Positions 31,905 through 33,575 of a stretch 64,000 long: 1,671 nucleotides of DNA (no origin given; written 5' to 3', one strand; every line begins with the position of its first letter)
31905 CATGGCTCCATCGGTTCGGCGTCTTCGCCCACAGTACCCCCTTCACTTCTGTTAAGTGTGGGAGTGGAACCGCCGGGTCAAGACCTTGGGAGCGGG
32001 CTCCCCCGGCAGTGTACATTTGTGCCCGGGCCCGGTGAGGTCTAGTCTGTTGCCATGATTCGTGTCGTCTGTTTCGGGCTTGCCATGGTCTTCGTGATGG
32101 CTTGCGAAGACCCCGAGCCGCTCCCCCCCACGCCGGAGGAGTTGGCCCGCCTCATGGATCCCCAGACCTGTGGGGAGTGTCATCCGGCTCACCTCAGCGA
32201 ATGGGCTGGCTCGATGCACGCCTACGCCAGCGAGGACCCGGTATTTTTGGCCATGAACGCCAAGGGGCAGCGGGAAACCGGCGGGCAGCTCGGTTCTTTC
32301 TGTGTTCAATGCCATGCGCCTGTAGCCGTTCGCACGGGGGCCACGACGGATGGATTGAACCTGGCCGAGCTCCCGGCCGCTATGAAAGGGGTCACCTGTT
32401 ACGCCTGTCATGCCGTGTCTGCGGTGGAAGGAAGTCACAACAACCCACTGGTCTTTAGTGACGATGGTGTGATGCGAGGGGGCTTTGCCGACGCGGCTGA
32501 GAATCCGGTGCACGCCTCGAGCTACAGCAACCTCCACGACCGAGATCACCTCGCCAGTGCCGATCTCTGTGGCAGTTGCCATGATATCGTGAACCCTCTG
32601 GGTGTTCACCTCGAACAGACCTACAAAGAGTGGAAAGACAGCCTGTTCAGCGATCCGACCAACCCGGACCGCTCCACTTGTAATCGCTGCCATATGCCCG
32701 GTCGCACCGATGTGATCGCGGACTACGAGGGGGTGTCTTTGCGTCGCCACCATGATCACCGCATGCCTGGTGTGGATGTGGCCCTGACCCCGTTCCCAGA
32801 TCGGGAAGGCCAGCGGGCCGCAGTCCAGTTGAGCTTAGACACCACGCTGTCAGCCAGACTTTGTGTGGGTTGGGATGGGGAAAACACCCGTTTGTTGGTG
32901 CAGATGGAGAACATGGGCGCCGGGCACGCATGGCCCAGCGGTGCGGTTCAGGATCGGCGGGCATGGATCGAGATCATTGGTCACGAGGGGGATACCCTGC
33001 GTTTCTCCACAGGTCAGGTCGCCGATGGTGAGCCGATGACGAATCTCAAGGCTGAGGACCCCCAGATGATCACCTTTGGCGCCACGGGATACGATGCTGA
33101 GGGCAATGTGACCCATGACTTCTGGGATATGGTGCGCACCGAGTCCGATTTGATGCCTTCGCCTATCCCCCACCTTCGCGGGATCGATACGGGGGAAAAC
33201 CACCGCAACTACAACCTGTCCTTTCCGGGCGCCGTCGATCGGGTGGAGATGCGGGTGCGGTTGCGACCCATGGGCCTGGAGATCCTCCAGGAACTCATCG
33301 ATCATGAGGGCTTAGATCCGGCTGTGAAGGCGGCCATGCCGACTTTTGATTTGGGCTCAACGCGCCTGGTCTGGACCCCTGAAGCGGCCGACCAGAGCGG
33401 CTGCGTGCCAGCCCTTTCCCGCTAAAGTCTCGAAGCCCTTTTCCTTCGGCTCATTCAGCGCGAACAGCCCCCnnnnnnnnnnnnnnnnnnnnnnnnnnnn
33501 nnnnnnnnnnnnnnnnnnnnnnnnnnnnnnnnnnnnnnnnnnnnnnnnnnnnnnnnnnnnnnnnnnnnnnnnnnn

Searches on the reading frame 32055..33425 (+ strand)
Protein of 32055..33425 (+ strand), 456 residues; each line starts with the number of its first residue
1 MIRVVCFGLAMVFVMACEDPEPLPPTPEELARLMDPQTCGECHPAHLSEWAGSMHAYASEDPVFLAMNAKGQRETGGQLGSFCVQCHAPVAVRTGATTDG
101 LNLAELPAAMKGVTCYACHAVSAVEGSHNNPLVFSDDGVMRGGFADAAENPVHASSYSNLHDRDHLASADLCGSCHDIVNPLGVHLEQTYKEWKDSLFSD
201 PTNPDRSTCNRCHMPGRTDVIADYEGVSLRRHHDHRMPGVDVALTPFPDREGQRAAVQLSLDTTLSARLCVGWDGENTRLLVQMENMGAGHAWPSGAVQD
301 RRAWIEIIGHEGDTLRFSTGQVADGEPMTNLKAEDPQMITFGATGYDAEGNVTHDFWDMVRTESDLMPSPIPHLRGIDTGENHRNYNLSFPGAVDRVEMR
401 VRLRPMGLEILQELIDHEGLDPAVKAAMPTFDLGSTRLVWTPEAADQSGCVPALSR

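Call 30: find_encoding_contigs(protein=window:32055-33425:+, flank=1500, max_places=10)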
Protein window:32055-33425:+ (456 aa): 1 contig read that carries it; 1 place shown.
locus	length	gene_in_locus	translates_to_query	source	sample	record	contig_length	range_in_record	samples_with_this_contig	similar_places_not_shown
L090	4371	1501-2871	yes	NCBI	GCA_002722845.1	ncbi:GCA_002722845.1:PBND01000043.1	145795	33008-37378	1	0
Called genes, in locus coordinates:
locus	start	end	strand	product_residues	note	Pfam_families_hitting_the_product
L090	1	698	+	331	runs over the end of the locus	PF00195:Chal_sti_synt_N (weak), PF08545:ACP_syn_III, PF08541:ACP_syn_III_C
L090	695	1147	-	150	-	PF10825:DUF2752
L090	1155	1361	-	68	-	PF05154:TM2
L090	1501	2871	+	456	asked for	PF14522:Cytochrome_C7 (faint), PF13435:Cytochrome_C554, PF22113:Mtrc-MtrF_II-IV_dom (faint)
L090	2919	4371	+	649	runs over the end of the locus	PF00501:AMP-binding, PF13193:AMP-binding_C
